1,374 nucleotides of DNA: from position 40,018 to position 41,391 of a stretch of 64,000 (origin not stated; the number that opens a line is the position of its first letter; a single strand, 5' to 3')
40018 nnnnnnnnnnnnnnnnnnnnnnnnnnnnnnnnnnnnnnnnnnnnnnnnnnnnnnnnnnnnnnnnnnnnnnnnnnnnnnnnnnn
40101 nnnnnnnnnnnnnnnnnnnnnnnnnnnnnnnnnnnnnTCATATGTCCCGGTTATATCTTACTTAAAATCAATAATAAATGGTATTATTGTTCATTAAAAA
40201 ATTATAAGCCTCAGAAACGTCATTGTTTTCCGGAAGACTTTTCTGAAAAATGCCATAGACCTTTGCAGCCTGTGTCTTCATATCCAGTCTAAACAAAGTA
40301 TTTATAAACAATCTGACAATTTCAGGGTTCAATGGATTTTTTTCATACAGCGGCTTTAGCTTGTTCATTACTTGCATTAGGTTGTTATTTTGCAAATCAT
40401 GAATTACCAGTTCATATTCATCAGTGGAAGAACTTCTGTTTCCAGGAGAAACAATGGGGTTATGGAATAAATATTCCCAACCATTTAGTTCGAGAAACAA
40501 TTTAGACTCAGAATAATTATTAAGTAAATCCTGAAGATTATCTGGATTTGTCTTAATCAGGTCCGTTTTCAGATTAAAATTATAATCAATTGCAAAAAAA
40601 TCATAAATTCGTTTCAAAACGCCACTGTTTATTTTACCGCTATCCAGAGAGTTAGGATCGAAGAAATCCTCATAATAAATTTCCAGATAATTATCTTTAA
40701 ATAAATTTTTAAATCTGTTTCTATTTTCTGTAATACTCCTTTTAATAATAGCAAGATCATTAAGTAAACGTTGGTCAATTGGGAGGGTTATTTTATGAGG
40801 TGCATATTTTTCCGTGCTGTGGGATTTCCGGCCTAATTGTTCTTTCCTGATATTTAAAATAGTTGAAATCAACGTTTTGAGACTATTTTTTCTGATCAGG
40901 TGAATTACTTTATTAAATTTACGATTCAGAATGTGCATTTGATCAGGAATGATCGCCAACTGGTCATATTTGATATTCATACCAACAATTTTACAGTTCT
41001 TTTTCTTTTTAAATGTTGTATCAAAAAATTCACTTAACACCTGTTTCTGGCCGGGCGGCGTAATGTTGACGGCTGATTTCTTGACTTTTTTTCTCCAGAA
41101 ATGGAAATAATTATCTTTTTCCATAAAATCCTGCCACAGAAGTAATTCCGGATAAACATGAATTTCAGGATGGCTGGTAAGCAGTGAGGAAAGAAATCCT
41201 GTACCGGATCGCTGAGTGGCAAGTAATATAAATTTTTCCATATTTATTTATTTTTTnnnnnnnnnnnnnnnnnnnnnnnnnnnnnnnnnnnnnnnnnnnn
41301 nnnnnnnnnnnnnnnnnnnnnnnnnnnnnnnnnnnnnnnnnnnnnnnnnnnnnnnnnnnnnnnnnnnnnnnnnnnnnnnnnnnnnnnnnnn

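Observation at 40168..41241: A Stf0-type sulfotransferase embedded in the flagellum-linked glycosylation operon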

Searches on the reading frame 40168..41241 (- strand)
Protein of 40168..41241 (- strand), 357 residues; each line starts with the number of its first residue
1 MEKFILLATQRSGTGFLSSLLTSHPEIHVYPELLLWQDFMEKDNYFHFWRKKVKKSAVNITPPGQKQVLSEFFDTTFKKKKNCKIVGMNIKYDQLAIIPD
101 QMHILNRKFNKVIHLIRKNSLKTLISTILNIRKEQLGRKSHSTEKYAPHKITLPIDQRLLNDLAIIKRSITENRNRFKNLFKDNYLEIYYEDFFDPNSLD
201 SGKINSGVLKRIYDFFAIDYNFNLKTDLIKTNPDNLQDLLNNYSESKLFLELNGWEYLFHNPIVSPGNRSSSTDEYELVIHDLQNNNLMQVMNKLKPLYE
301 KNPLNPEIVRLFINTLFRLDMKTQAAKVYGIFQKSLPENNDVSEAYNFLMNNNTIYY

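Call 5: search_protein_families(library=pfam, proteins=[window:40168-41241:-], max_evalue=0.01)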
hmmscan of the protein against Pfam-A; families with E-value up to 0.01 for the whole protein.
window:40168-41241:- (357 aa): 1 family
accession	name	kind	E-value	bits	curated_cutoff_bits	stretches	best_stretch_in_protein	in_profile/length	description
PF13469.12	Sulfotransfer_3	-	6.4e-07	30.3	27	1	6-44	4-43/216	Sulfotransferase family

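Call 6: search_protein_families(library=ncbifam, proteins=[window:40168-41241:-], max_evalue=0.01)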
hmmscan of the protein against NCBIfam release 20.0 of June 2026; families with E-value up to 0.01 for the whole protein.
window:40168-41241:- (357 aa): 0 families

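Call 9: find_homologous_proteins(query=window:40168-41241:-)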
Query window:40168-41241:- (357 aa): 8 proteins with E <= 0.001 among 1587 candidates.
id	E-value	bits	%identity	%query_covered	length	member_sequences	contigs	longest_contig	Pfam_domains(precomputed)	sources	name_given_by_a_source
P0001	1.5e-234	796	100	100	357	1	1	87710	PF13469.13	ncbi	-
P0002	1.4e-205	700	88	99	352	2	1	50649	PF13469.13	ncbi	-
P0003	3.0e-111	390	52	98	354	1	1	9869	-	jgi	jgi:hypothetical protein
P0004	3.3e-110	387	52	98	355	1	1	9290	-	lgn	-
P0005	3.9e-81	291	43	98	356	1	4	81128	PF14559.13,PF13428.13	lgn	-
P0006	1.6e-60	223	37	97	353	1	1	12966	PF14559.13,PF13469.13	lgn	-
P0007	6.8e-44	169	39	73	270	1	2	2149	-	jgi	-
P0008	1.3e-24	105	30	75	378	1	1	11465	-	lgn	-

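Call 10: find_encoding_contigs(protein=P0001, flank=10000, max_places=3)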
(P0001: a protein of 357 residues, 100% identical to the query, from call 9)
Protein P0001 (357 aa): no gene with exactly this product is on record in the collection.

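Call 11: find_encoding_contigs(protein=P0002, flank=10000, max_places=3)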
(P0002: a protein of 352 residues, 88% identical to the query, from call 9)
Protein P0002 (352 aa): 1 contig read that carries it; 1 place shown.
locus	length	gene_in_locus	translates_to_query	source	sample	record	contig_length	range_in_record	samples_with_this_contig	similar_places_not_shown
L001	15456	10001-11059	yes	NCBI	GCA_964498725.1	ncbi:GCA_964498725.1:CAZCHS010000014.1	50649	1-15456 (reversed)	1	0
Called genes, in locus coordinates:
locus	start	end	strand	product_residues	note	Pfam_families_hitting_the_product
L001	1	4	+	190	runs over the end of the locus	-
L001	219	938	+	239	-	PF00460:Flg_bb_rod (weak), PF22692:LlgE_F_G_D1, PF06429:Flg_bbr_C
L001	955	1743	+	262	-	PF00460:Flg_bb_rod, PF22692:LlgE_F_G_D1, PF06429:Flg_bbr_C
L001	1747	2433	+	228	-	PF13144:ChapFlgA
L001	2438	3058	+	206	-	PF02107:FlgH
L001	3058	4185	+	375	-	PF02119:FlgI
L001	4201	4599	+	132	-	PF10135:Rod-binding (weak)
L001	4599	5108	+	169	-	PF05130:FlgN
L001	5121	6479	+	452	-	PF00460:Flg_bb_rod (weak), PF22638:FlgK_D1, PF06429:Flg_bbr_C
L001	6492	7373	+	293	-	PF00669:Flagellin_N, PF00700:Flagellin_C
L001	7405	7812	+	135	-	PF02623:FliW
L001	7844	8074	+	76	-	PF02599:CsrA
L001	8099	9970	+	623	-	PF12895:ANAPC3 (faint), PF13432:TPR_16 (faint), PF14559:TPR_19 (faint), PF13371:TPR_9, PF00515:TPR_1, PF07719:TPR_2 (weak), PF00535:Glycos_transf_2, PF10111:Glyco_tranf_2_2, +11 more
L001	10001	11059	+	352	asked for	PF13469:Sulfotransfer_3 (faint)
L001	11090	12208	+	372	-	PF13477:Glyco_trans_4_2 (faint), PF13439:Glyco_transf_4, PF13579:Glyco_trans_4_4, PF20706:GT4-conflict (weak), PF00534:Glycos_transf_1, PF13692:Glyco_trans_1_4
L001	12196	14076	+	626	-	PF13522:GATase_6, PF13537:GATase_7, PF00733:Asn_synthase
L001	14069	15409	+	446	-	PF27533:CapK_C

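Call 12: find_encoding_contigs(protein=P0005, flank=10000, max_places=4)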
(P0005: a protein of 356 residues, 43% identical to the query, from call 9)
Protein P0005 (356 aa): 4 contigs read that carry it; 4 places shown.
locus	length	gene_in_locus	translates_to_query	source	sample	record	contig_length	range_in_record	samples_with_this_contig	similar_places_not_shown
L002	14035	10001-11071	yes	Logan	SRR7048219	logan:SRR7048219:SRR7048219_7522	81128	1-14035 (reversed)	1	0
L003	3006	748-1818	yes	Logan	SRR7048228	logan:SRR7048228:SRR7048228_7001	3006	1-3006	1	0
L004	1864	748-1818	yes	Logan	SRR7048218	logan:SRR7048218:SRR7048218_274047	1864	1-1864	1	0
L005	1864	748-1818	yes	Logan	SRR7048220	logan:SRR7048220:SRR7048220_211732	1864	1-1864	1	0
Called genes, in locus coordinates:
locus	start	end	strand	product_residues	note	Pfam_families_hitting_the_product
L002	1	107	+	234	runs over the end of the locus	PF13144:ChapFlgA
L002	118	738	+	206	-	PF02107:FlgH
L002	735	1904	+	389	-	PF02119:FlgI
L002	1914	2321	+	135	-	-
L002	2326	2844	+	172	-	PF05130:FlgN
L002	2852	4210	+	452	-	PF00460:Flg_bb_rod (faint), PF22638:FlgK_D1, PF06429:Flg_bbr_C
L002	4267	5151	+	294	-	PF00669:Flagellin_N, PF00700:Flagellin_C (weak)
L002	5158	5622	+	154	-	PF02623:FliW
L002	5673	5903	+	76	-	PF02599:CsrA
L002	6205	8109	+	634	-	PF14559:TPR_19 (weak), PF13424:TPR_12 (weak), PF00515:TPR_1 (weak), PF13181:TPR_8 (weak), PF25068:ARM_TT21_4th (weak), PF13371:TPR_9 (weak), PF00535:Glycos_transf_2, PF10111:Glyco_tranf_2_2, +11 more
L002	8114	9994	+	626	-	PF13522:GATase_6, PF13537:GATase_7, PF00733:Asn_synthase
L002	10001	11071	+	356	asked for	PF13428:TPR_14 (faint), PF14559:TPR_19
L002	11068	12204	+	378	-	PF13439:Glyco_transf_4, PF13477:Glyco_trans_4_2, PF13579:Glyco_trans_4_4, PF20706:GT4-conflict, PF00534:Glycos_transf_1, PF13692:Glyco_trans_1_4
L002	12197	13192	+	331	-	PF00534:Glycos_transf_1, PF13692:Glyco_trans_1_4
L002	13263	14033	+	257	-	?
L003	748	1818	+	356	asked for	PF13428:TPR_14 (faint), PF14559:TPR_19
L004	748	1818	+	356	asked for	PF13428:TPR_14 (faint), PF14559:TPR_19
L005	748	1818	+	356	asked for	PF13428:TPR_14 (faint), PF14559:TPR_19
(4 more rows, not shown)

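Call 13: find_encoding_contigs(protein=P0006, flank=10000, max_places=2)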
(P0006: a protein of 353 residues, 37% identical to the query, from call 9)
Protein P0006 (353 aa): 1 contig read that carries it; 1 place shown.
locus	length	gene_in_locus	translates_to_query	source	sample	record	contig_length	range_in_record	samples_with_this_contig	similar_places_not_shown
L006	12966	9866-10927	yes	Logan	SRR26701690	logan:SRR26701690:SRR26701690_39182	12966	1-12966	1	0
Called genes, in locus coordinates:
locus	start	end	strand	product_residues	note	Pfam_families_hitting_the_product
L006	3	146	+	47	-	?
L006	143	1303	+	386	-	PF02119:FlgI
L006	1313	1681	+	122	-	PF10135:Rod-binding (weak)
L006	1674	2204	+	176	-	PF05130:FlgN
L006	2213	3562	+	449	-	PF22638:FlgK_D1, PF06429:Flg_bbr_C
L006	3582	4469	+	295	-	PF00669:Flagellin_N, PF00700:Flagellin_C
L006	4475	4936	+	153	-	PF02623:FliW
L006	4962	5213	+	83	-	PF02599:CsrA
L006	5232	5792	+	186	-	PF00515:TPR_1 (faint), PF07719:TPR_2 (faint), PF13428:TPR_14 (faint), PF13431:TPR_17 (faint), PF12895:ANAPC3 (weak), PF13432:TPR_16 (weak), PF13424:TPR_12 (weak), PF14559:TPR_19 (weak), +7 more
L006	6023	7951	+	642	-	PF13428:TPR_14 (faint), PF23914:TPR_CcmH_CycH (faint), PF00515:TPR_1 (weak), PF13181:TPR_8 (weak), PF13371:TPR_9, PF14559:TPR_19, PF00535:Glycos_transf_2, PF10111:Glyco_tranf_2_2, +9 more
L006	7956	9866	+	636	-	PF13522:GATase_6, PF13537:GATase_7, PF00733:Asn_synthase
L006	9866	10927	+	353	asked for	PF13469:Sulfotransfer_3 (weak), PF14559:TPR_19 (weak)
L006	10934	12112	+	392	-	PF13439:Glyco_transf_4, PF13579:Glyco_trans_4_4, PF20706:GT4-conflict (weak), PF00534:Glycos_transf_1, PF13692:Glyco_trans_1_4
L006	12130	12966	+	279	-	?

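Call 14: find_encoding_contigs(protein=P0008, flank=10000, max_places=2)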
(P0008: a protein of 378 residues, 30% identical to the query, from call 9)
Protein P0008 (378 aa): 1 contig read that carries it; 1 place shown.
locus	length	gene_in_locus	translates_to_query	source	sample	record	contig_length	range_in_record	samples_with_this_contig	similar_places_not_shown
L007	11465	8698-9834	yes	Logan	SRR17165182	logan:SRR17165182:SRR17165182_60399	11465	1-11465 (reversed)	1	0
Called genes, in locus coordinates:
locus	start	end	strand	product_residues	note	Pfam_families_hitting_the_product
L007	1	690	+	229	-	?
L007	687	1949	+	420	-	PF13524:Glyco_trans_1_2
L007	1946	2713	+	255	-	PF03269:DUF268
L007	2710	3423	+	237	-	PF13489:Methyltransf_23, PF08242:Methyltransf_12, PF08241:Methyltransf_11, PF13649:Methyltransf_25, PF01209:Ubie_methyltran (weak), PF13847:Methyltransf_31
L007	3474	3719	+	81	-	-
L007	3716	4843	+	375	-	PF13489:Methyltransf_23, PF01209:Ubie_methyltran (faint), PF07021:MetW, PF13847:Methyltransf_31, PF08241:Methyltransf_11, PF08242:Methyltransf_12, PF13649:Methyltransf_25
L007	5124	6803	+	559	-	PF14559:TPR_19 (weak), PF13414:TPR_11 (weak), PF13424:TPR_12, PF13432:TPR_16, PF14559:TPR_19, PF13371:TPR_9 (weak), PF14559:TPR_19, PF00535:Glycos_transf_2, +12 more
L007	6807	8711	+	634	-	PF13522:GATase_6, PF13537:GATase_7, PF00733:Asn_synthase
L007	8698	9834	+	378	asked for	-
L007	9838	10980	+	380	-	PF13439:Glyco_transf_4, PF13579:Glyco_trans_4_4, PF20706:GT4-conflict, PF00534:Glycos_transf_1, PF13692:Glyco_trans_1_4, PF13524:Glyco_trans_1_2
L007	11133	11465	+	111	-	?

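Call 15: find_encoding_contigs(protein=P0003, flank=10000, max_places=2)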
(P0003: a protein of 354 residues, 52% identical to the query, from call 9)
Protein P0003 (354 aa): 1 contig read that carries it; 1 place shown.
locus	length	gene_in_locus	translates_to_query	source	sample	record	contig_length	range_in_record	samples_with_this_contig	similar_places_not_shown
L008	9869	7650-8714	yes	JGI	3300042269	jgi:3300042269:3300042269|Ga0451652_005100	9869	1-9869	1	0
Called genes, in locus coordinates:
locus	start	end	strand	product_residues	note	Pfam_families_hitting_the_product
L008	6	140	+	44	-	PF13144:ChapFlgA (weak)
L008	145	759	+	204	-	PF02107:FlgH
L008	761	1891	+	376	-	PF02119:FlgI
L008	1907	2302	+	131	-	PF10135:Rod-binding (weak)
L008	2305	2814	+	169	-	PF05130:FlgN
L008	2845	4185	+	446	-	PF00460:Flg_bb_rod (weak), PF22638:FlgK_D1, PF06429:Flg_bbr_C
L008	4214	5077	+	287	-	PF00669:Flagellin_N, PF00700:Flagellin_C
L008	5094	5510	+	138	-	PF02623:FliW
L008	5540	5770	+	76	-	PF02599:CsrA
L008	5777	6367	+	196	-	PF23914:TPR_CcmH_CycH (faint), PF07719:TPR_2 (faint), PF00515:TPR_1 (faint), PF13181:TPR_8 (faint), PF13414:TPR_11 (faint), PF13424:TPR_12 (weak), PF14559:TPR_19, PF21033:RMD1-3 (weak), +3 more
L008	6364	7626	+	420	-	PF00515:TPR_1 (faint), PF07719:TPR_2 (faint), PF13371:TPR_9, PF00535:Glycos_transf_2, PF10111:Glyco_tranf_2_2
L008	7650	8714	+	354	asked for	-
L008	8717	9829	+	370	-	PF13439:Glyco_transf_4, PF13477:Glyco_trans_4_2 (weak), PF13579:Glyco_trans_4_4, PF00534:Glycos_transf_1, PF13692:Glyco_trans_1_4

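Call 16: find_encoding_contigs(protein=P0004, flank=10000, max_places=2)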
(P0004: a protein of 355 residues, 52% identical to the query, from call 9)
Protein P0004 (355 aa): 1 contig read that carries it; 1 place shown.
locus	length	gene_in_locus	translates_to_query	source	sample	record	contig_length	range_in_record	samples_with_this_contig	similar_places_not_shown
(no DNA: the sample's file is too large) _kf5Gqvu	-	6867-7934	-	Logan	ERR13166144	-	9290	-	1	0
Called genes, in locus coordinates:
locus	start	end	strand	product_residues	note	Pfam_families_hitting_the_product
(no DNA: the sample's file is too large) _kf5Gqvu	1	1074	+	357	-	?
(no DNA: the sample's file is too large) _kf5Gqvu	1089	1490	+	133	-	PF10135:Rod-binding (faint)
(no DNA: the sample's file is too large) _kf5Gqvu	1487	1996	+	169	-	PF05130:FlgN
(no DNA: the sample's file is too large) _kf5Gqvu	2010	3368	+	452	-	PF22638:FlgK_D1, PF06429:Flg_bbr_C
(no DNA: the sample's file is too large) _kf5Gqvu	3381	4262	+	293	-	PF00669:Flagellin_N, PF00700:Flagellin_C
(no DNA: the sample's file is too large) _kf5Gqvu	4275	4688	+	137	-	PF02623:FliW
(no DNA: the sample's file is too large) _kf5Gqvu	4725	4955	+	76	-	PF02599:CsrA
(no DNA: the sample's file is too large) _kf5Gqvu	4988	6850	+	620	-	PF00515:TPR_1 (faint), PF12895:ANAPC3 (faint), PF25060:ARM_TT21_2nd (weak), PF13371:TPR_9, PF14559:TPR_19 (weak), PF07719:TPR_2 (weak), PF00535:Glycos_transf_2, PF10111:Glyco_tranf_2_2, +11 more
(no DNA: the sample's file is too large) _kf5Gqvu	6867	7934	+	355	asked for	-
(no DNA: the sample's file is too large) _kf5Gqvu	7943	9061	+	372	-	PF13439:Glyco_transf_4, PF13477:Glyco_trans_4_2, PF13579:Glyco_trans_4_4, PF00534:Glycos_transf_1, PF13692:Glyco_trans_1_4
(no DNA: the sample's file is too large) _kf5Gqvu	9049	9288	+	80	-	?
